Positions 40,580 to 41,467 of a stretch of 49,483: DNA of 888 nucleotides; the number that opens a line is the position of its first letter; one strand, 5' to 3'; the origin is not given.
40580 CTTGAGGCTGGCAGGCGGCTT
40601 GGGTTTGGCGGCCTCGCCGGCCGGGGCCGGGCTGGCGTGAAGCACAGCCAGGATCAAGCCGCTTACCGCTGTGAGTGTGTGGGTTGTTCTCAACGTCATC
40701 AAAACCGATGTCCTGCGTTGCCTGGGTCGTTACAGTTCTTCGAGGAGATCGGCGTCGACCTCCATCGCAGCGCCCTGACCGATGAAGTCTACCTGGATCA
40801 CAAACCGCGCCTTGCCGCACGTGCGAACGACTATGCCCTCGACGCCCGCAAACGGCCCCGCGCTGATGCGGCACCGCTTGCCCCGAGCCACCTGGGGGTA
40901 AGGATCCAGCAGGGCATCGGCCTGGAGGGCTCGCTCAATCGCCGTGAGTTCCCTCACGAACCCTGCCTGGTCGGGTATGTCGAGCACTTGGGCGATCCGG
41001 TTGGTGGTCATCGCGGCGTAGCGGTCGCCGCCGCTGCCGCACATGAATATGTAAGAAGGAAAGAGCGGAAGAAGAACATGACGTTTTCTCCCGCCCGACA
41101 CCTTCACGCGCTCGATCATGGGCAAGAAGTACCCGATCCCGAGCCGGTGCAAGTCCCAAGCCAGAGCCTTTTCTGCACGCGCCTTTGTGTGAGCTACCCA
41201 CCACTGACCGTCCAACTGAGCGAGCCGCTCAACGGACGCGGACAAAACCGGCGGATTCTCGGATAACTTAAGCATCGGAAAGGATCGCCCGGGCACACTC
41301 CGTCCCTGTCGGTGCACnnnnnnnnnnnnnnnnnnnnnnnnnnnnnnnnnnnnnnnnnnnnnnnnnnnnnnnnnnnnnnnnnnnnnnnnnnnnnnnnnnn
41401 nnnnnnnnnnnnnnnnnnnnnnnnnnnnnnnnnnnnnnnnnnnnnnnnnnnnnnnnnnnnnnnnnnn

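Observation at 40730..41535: Dedicated NusG paralog plus sigma54-like promoter and leader hairpin controlling a respiratory cytochrome operon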

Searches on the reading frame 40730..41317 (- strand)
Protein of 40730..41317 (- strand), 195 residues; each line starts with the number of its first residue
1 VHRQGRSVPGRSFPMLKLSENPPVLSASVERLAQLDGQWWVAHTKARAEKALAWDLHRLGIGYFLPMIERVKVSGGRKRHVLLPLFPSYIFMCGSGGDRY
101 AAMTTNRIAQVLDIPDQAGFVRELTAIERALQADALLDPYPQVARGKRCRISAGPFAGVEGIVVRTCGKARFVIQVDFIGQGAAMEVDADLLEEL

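Call 4: search_protein_families(library=pfam, proteins=[window:40730-41317:-], max_evalue=0.01)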
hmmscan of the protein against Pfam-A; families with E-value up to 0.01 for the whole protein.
window:40730-41317:- (195 aa): 2 families
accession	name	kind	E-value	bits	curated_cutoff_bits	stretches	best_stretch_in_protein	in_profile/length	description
PF02357.24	NusG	-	7.5e-11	42.8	22.2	1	38-122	2-76/93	Transcription termination factor nusG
PF00467.35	KOW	-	0.0009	19.4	22.3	1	145-165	1-21/32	KOW motif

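Call 8: search_protein_families(library=ncbifam, proteins=[window:40730-41275:-], max_evalue=0.01)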
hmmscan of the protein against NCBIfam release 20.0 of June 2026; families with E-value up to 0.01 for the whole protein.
window:40730-41275:- (181 aa): 5 families
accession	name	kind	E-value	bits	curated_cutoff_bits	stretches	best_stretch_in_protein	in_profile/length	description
NF033644.1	antiterm_UpxY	subfamily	1.9e-23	83.2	100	1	25-177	1-163/164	UpxY family transcription antiterminator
TIGR01955.1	RfaH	equivalog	1.1e-15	58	144.5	1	25-176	1-156/159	transcription/translation regulatory transformer protein RfaH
NF006534.0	PRK09014.1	equivalog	1.2e-09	38.3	124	1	24-175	3-156/162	transcription/translation regulatory transformer protein RfaH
NF033641.1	antiterm_LoaP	exception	1.9e-08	34.6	125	1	25-178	1-164/166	antiterminator LoaP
TIGR00922.1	nusG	equivalog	0.00062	19.6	135.7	1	50-179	35-170/172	transcription termination/antitermination protein NusG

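Call 11: find_homologous_proteins(query=window:40730-41275:-, max_evalue=0.00001)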
Query window:40730-41275:- (181 aa): 943 proteins with E <= 0.00001 among 1110 candidates; the best 120 are listed.
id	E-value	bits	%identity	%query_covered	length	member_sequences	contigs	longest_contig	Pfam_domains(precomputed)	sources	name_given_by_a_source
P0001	1.8e-114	398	99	100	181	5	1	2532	PF02357.25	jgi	jgi:transcription antitermination factor NusG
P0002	1.1e-93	330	81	100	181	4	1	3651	PF02357.25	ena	-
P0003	1.7e-82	294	70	100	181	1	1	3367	PF02357.25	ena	-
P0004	8.4e-82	291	70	100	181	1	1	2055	PF02357.25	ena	-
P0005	2.5e-76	274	70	100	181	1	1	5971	PF02357.25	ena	-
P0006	1.5e-72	261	65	100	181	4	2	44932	PF02357.25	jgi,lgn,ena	-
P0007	2.8e-72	260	61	100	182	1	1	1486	PF02357.25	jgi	jgi:transcription antitermination factor NusG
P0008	5.3e-72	259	65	99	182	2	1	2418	PF02357.25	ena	-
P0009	9.8e-72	259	64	100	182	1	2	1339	PF02357.25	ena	-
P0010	1.2e-71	258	65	99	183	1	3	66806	PF02357.25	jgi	-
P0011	1.9e-71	258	65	99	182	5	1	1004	PF02357.25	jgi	-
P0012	2.4e-71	257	63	99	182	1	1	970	PF02357.25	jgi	-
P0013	3.0e-71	257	64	99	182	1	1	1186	PF00467.36,PF02357.25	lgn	-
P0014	4.2e-71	257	64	99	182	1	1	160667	PF00467.36,PF02357.25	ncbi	-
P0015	4.4e-71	256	62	100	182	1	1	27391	PF02357.25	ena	-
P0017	9.5e-71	255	66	100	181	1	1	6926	PF02357.25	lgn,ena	-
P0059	4.0e-68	247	63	100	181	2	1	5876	PF02357.25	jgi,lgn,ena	-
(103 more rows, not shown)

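Call 14: find_related_loci(query=A1, collection=genome_contigs, flank=10000)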
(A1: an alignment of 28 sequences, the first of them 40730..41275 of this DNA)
Query A1 (181 aa) in genome_contigs; peptide patterns used: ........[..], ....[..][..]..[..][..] (x = any residue, [..] = any of these).
498 stretches matched a pattern; 473 encode a relative of the query (tblastn E <= 1e-3); the best 80 are kept; 80 distinct loci.
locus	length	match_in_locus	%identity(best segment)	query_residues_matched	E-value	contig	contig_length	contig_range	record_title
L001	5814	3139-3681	60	1-181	3e-75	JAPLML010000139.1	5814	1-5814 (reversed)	MAG: Planctomycetota bacterium isolate LacPavin_0920_SED3_MAG_68_11 LacPavin_0920_SED3_scaffold_635246, whole genome sho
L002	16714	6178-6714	61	1-179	1e-74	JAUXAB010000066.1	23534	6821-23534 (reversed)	MAG: Phycisphaerae bacterium isolate CSMAG_2751 CSMAG_2751_k141_332948_length_23534_cov_29.9455, whole genome shotgun se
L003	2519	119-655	61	1-179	2e-74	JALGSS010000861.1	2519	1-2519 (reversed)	MAG: Candidatus Zipacnadia bacterium isolate AB_3033_Bin_153 AB_3033_Bin_153_scaffold_82978, whole genome shotgun sequen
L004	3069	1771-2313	64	1-181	4e-73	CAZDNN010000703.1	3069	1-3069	MAG TPA_asm: uncultured Planctomycetota bacterium isolate binchicken_co19_649 genome assembly, contig: NODE_59336_length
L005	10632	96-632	56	1-179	2e-72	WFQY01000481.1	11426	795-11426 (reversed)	MAG: Phycisphaerae bacterium isolate S014_18 k151_58967, whole genome shotgun sequence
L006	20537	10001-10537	59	1-179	4e-72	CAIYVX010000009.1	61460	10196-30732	MAG: uncultured Planctomycetia bacterium isolate AlinenLipids_bin-6114 genome assembly, contig: bin-6114:009/116, whole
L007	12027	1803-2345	60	1-181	5e-72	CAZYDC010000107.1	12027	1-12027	MAG TPA_asm: uncultured Planctomycetaceae bacterium isolate binchicken_co3_550 genome assembly, contig: NODE_17274_lengt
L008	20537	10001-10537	59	1-179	1e-71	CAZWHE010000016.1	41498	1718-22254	MAG TPA_asm: uncultured Phycisphaerales bacterium isolate binchicken_co65_83 genome assembly, contig: NODE_3669_length_4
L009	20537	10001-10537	60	1-179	1e-71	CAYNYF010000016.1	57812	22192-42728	MAG TPA_asm: uncultured Planctomycetaceae bacterium isolate SRP214966_co5_363 genome assembly, contig: NODE_242_length_5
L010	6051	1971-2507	57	1-179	3e-71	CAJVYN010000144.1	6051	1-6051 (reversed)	TPA_asm: uncultured bacterium isolate DRR093003_bin.2_MetaBAT_v2.12.1_MAG genome assembly, contig: NODE_1867_length_6051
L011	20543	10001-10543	60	1-181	4e-71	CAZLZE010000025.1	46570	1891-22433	MAG TPA_asm: uncultured Phycisphaerae bacterium isolate SRP167436_co1_333 genome assembly, contig: NODE_965_length_46570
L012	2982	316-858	60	1-181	2e-71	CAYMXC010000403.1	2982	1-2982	MAG TPA_asm: uncultured Phycisphaerae bacterium isolate SRP167436_co1_20 genome assembly, contig: NODE_55653_length_2982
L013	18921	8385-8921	59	1-179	6e-71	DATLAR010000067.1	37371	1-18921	MAG TPA_asm: Planctomycetota bacterium isolate SMAG_U14276 k141_2920279, whole genome shotgun sequence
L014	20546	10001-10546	55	1-181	4e-70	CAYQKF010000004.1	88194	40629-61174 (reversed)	MAG TPA_asm: uncultured Pirellulales bacterium isolate SRP068000_co2_145 genome assembly, contig: NODE_18_length_88194_c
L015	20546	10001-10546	57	1-181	3e-69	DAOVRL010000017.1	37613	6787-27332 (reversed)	MAG TPA_asm: Sedimentisphaerales bacterium isolate CSMAG_1600 CSMAG_1600_k141_101919_length_37613_cov_27.5186, whole gen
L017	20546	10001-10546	58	1-181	2e-69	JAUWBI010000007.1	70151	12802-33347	MAG: Phycisphaerae bacterium isolate CSMAG_1316 CSMAG_1316_k141_1293969_length_70151_cov_19.9126, whole genome shotgun s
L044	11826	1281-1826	52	1-181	2e-63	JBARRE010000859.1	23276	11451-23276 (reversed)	MAG: Sedimentisphaerales bacterium isolate MFD13433_ilm_asm_bin29 k127_101027, whole genome shotgun sequence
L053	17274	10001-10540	50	1-179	9e-61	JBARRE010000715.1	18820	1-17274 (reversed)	MAG: Sedimentisphaerales bacterium isolate MFD13433_ilm_asm_bin29 k127_88811, whole genome shotgun sequence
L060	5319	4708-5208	56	1-167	1e-59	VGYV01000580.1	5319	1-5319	MAG: Planctomycetota bacterium isolate M_DeepCast_400m_m2_195 M_DeepCast_400m_m2_195_Ga0194112_10034855, whole genome sh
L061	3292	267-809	52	1-181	2e-59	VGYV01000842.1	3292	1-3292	MAG: Planctomycetota bacterium isolate M_DeepCast_400m_m2_195 M_DeepCast_400m_m2_195_Ga0194112_10071134, whole genome sh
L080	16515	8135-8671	50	1-179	2e-56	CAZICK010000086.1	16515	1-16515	MAG TPA_asm: uncultured Pirellulales bacterium isolate binchicken_co234_319 genome assembly, contig: NODE_2044_length_16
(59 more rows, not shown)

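Call 17: find_encoding_contigs(protein=P0002, flank=10000, max_places=3)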
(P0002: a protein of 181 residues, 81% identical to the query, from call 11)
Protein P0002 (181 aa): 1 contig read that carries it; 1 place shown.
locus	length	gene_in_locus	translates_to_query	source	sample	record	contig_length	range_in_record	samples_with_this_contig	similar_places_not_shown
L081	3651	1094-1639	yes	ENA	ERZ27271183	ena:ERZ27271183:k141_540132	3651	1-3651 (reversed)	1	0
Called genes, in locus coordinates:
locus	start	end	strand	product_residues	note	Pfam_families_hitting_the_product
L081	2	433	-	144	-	?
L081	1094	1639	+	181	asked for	PF02357:NusG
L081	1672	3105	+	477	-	PF02085:Cytochrom_CIII (faint), PF14522:Cytochrome_C7 (faint), PF22113:Mtrc-MtrF_II-IV_dom (faint), PF09699:Paired_CXXCH_1, PF14537:Cytochrom_c3_2 (weak), PF09699:Paired_CXXCH_1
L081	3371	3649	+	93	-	?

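Call 18: find_encoding_contigs(protein=P0005, flank=10000, max_places=3)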
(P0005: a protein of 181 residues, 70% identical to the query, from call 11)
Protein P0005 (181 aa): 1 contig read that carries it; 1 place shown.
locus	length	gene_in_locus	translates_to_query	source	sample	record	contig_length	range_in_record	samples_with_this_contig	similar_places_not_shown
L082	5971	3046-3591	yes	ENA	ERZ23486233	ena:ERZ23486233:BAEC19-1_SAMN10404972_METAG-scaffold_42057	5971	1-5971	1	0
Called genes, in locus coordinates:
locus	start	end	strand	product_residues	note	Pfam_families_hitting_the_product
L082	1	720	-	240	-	?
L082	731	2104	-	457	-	PF00072:Response_reg, PF00158:Sigma54_activat, PF14532:Sigma54_activ_2, PF25601:AAA_lid_14, PF02954:HTH_8 (weak)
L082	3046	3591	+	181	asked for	PF02357:NusG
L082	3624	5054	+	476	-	PF14522:Cytochrome_C7 (faint), PF14537:Cytochrom_c3_2 (faint), PF22113:Mtrc-MtrF_II-IV_dom (faint), PF09699:Paired_CXXCH_1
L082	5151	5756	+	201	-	PF09699:Paired_CXXCH_1 (weak)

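Call 19: find_encoding_contigs(protein=P0006, flank=10000, max_places=3)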
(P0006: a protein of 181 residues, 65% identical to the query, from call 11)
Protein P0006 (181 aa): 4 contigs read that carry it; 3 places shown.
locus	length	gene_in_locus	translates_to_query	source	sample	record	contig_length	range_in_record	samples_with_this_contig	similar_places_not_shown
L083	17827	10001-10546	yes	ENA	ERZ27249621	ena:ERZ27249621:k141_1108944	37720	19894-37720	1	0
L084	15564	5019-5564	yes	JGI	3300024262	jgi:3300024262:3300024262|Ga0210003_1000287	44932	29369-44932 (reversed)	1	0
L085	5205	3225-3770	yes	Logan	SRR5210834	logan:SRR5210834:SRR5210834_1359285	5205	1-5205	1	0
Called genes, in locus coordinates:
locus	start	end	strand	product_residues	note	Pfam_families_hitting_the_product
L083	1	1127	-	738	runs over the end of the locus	PF18537:CODH_A_N, PF03598:CdhC, PF19436:ACS_CODH_B_C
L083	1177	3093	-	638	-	PF03063:Prismane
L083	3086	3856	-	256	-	PF01656:CbiA, PF10609:ParA (weak), PF13614:AAA_31 (weak)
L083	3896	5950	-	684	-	PF04055:Radical_SAM, PF22451:NirdL-like_HTH, PF17805:AsnC_trans_reg2, PF22451:NirdL-like_HTH, PF17805:AsnC_trans_reg2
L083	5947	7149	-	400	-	PF04055:Radical_SAM, PF13353:Fer4_12, PF13186:SPASM (weak)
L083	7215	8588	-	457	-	PF00072:Response_reg, PF07728:AAA_5 (faint), PF00158:Sigma54_activat, PF14532:Sigma54_activ_2, PF25601:AAA_lid_14, PF02954:HTH_8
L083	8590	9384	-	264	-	PF00512:HisKA, PF02518:HATPase_c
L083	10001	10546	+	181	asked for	PF02357:NusG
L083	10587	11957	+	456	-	PF14522:Cytochrome_C7 (faint), PF14537:Cytochrom_c3_2 (faint), PF09699:Paired_CXXCH_1, PF22113:Mtrc-MtrF_II-IV_dom (weak), PF09699:Paired_CXXCH_1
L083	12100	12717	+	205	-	PF09699:Paired_CXXCH_1 (weak)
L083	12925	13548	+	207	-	PF14522:Cytochrome_C7 (faint), PF09699:Paired_CXXCH_1 (weak)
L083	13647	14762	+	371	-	PF25021:TEN_NHL (faint), PF25210:Kelch_FKB95 (weak), PF01436:NHL (faint), PF17170:DUF5128 (weak)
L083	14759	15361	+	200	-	PF02085:Cytochrom_CIII (weak), PF14537:Cytochrom_c3_2 (faint), PF14522:Cytochrome_C7 (faint), PF09699:Paired_CXXCH_1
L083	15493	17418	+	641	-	-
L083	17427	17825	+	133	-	?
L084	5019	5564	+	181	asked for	PF02357:NusG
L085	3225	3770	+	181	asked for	PF02357:NusG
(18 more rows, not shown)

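Call 26: search_protein_families(library=pfam, proteins=[L015:2517-4172:+, L015:4206-6443:+, L015:6463-7293:+, L015:7290-9806:+, L015:10590-12050:+, L017:12146-13702:+, L015:12912-14255:+, L015:14285-15481:+, L080:8945-9904:+, L080:13072-14376:+], max_evalue=0.001)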
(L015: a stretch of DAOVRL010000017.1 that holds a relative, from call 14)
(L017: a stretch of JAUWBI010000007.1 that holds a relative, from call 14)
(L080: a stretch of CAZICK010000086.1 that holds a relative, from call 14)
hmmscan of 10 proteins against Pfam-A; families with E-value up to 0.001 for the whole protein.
L015:2517-4172:+ (551 aa): 3 families
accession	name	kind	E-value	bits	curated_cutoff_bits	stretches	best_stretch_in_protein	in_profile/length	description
PF10531.15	SLBB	-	9.5e-13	48.2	27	1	437-488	2-50/55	SLBB domain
PF02563.21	Poly_export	-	6.3e-10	39.5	28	1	97-182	6-76/77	Polysaccharide biosynthesis/export protein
PF22461.2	SLBB_2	-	3e-08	34.1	27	0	437-518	3-79/79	SLBB domain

L015:4206-6443:+ (745 aa): 6 families
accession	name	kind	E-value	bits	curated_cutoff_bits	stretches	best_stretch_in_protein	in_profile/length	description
PF02706.20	Wzz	-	7.1e-14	52.3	25.5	1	35-116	8-88/91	Chain length determinant protein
PF13614.12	AAA_31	-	4.2e-13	50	27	1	529-670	2-149/177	AAA domain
PF01656.29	CbiA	-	5e-09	36.6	25.4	1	532-700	2-83/125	CobQ/CobB/MinD/ParA nucleotide binding domain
PF10609.15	ParA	-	7e-08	32.6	27.1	1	529-647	4-121/246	NUBPL iron-transfer P-loop NTPase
PF13807.11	GNVR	-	6.8e-07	29.6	27.7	1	405-460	26-81/82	G-rich domain on putative tyrosine kinase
PF06564.18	CBP_BcsQ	-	3e-06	27.4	21.3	1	538-674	11-151/234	Cellulose biosynthesis protein BcsQ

L015:6463-7293:+ (276 aa): 1 family
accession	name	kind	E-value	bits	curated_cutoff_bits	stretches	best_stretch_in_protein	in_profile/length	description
PF19567.5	CpsB_CapC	-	3.6e-43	148.1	27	1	25-257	1-232/234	Capsular polysaccharide synthesis, CpsB/CapC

L015:7290-9806:+ (838 aa): 10 families
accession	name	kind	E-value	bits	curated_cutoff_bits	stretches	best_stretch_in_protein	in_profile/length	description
PF04932.20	Wzy_C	-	2e-16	60.5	31.7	1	266-407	3-148/149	O-Antigen ligase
PF07719.23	TPR_2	-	1.9e-07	31.1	27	1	757-784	5-32/34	Tetratricopeptide repeat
PF13432.12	TPR_16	-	5.7e-07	30.3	32.7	1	759-810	3-54/65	Tetratricopeptide repeat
PF00515.34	TPR_1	-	1.9e-06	27.9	27.8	1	753-783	1-31/34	Tetratricopeptide repeat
PF13176.12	TPR_7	-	7.2e-06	26.1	27.9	1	757-785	3-33/36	Tetratricopeptide repeat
PF13428.12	TPR_14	-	9.3e-06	26.3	23.5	0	756-796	4-44/44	Tetratricopeptide repeat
PF13424.12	TPR_12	-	2.3e-05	24.9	30.1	1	730-782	18-74/77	Tetratricopeptide repeat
PF14559.12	TPR_19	-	2.5e-05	25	25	1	765-807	3-45/68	Tetratricopeptide repeat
PF13181.12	TPR_8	-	3.3e-05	24.2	25.7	0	758-783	6-31/34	Tetratricopeptide repeat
PF13414.12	TPR_11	-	7.3e-05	22.8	26.8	1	760-783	1-24/42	TPR repeat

L015:10590-12050:+ (486 aa): 1 family
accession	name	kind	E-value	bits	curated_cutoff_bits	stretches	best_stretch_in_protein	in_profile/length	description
PF00953.26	Glycos_transf_4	-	1.4e-40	139.3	27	1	83-238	2-158/160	Glycosyl transferase family 4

L017:12146-13702:+ (518 aa): 2 families
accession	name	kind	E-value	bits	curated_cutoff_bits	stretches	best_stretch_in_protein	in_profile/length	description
PF13440.11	Polysacc_synt_3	-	9.7e-13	48.4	23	1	90-345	46-290/293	Polysaccharide biosynthesis protein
PF01554.23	MatE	-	1.1e-05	25.7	24.9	1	29-176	11-158/161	MatE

L015:12912-14255:+ (447 aa): 2 families
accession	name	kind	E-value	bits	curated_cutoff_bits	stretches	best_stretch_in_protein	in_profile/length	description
PF13440.11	Polysacc_synt_3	-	2.4e-10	40.6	23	1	34-326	3-292/293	Polysaccharide biosynthesis protein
PF01943.22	Polysacc_synt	-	3.3e-09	37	28.2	1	12-272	5-267/274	Polysaccharide biosynthesis protein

L015:14285-15481:+ (398 aa): 4 families
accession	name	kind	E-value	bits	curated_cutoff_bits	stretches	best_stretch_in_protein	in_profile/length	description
PF00534.26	Glycos_transf_1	-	1.7e-30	106.3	26.4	1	194-368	2-169/172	Glycosyl transferases group 1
PF13692.12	Glyco_trans_1_4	-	1.7e-24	87.1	27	1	209-355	4-140/142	Glycosyl transferases group 1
PF20706.3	GT4-conflict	-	1.7e-09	37.6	26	1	203-342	194-337/385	Family 4 Glycosyltransferase in conflict systems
PF13524.12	Glyco_trans_1_2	-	0.0006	20.2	25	0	272-373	28-130/144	Glycosyl transferase-like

L080:8945-9904:+ (319 aa): 6 families
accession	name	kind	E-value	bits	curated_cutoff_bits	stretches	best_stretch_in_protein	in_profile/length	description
PF16363.11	GDP_Man_Dehyd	-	8.2e-51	173.9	27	1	4-297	1-329/332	GDP-mannose 4,6 dehydratase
PF01370.27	Epimerase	-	3e-48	164.8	20.9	1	3-229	1-232/240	NAD dependent epimerase/dehydratase family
PF07993.18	NAD_binding_4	-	2.4e-07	30.6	20.1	0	5-27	1-23/258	Male sterility protein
PF04321.23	RmlD_sub_bind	-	4.9e-07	29.6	27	1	1-262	1-238/287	RmlD substrate binding domain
PF01073.25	3Beta_HSD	-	5.5e-07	29.3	22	1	4-218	1-222/280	3-beta hydroxysteroid dehydrogenase/isomerase family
PF02719.21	Polysacc_synt_2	-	8.4e-07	28.9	20.2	0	3-45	1-43/293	Polysaccharide biosynthesis protein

L080:13072-14376:+ (434 aa): 8 families
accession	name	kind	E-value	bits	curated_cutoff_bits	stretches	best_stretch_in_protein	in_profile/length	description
PF03721.20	UDPG_MGDP_dh_N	-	5.3e-62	209.2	27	1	1-182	1-187/187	UDP-glucose/GDP-mannose dehydrogenase family, NAD binding domain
PF00984.24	UDPG_MGDP_dh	-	3e-34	117.4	25.4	1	200-290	2-92/94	UDP-glucose/GDP-mannose dehydrogenase family, central domain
PF03720.21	UDPG_MGDP_dh_C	-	3.5e-32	111.3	30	1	315-417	1-103/103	UDP-glucose/GDP-mannose dehydrogenase family, UDP binding domain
PF02558.23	ApbA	-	1.1e-05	25.5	22.2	1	4-61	2-58/150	Ketopantoate reductase PanE/ApbA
PF01210.29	NAD_Gly3P_dh_N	-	0.00043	20.7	23.1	0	3-140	2-124/158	NAD-dependent glycerol-3-phosphate dehydrogenase N-terminus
PF14833.11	NAD_binding_11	-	0.00067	20.3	30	0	201-237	3-39/122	NAD-binding of NADP-dependent 3-hydroxyisobutyrate dehydrogenase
PF03446.21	NAD_binding_2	-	0.00067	20.1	21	0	3-138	2-111/161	NAD binding domain of 6-phosphogluconate dehydrogenase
PF02737.24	3HCDH_N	-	0.0008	19.8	22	0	3-80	2-83/180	3-hydroxyacyl-CoA dehydrogenase, NAD binding domain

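Call 27: find_encoding_contigs(protein=P0010, flank=10000, max_places=1)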
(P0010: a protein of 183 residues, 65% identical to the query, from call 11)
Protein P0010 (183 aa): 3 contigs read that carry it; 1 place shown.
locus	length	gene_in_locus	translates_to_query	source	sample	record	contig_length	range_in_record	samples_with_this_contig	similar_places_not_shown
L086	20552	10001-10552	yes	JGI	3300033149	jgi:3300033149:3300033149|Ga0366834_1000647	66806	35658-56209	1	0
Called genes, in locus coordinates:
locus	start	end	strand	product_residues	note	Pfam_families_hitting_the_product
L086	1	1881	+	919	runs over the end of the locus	-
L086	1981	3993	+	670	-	PF02065:Melibiase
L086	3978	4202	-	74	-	-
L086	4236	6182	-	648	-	PF22666:Glyco_hydro_2_N2, PF00703:Glyco_hydro_2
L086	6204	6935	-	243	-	PF01547:SBP_bac_1, PF13416:SBP_bac_8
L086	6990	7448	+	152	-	-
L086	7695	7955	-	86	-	-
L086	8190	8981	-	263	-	-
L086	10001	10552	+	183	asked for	PF02357:NusG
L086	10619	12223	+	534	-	PF00953:Glycos_transf_4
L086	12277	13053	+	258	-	PF03808:Glyco_tran_WecG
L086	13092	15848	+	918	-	PF16697:Yop-YscD_cpl, PF00498:FHA, PF13807:GNVR (weak), PF10609:ParA, PF13614:AAA_31, PF01656:CbiA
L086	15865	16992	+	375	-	-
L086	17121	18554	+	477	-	PF04932:Wzy_C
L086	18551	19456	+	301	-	PF00685:Sulfotransfer_1, PF13469:Sulfotransfer_3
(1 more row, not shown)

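Call 28: find_encoding_contigs(protein=P0003, flank=10000, max_places=1)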
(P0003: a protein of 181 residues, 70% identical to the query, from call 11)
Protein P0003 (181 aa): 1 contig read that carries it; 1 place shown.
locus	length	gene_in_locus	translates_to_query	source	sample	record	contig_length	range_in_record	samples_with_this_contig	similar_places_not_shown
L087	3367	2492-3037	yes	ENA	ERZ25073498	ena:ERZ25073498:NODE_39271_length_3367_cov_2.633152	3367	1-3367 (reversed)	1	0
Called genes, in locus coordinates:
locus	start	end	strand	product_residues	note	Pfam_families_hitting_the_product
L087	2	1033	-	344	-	?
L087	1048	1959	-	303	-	PF00512:HisKA, PF02518:HATPase_c, PF14501:HATPase_c_5 (weak)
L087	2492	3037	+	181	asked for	PF02357:NusG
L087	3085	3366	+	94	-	?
